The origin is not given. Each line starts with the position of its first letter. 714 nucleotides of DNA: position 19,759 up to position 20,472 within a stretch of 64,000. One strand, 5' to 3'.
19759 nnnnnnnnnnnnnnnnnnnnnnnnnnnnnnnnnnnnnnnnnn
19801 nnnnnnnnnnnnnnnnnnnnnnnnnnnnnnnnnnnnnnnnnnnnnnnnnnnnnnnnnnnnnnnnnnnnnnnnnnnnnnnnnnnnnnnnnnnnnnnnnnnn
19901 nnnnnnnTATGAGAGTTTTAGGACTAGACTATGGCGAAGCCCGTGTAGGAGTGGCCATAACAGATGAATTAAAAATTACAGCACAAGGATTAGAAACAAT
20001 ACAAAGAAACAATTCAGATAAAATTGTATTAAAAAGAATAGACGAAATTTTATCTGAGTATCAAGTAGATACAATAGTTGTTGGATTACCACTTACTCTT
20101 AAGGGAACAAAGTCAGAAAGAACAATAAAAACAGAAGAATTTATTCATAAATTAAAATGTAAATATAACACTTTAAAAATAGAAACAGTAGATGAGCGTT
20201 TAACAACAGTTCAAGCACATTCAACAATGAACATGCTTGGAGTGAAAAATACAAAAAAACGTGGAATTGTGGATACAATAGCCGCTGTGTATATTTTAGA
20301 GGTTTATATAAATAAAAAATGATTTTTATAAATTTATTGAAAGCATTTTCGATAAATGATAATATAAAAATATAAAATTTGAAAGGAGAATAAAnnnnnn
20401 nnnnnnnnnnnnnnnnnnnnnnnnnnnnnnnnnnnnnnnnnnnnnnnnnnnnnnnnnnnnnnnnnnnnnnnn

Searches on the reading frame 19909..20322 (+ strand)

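Call 3: search_protein_families(library=pfam, proteins=[window:19909-20322:+], max_evalue=1)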
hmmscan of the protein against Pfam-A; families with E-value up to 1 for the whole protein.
window:19909-20322:+ (137 aa): 2 families
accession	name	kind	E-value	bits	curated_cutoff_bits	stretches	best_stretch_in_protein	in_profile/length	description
PF03652.20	RuvX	-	1.5e-42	145.6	29.2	1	1-135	1-133/134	Holliday junction resolvase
PF20203.3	DUF6565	-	0.094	13.5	24.5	1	71-117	35-75/86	Domain of unknown function (DUF6565)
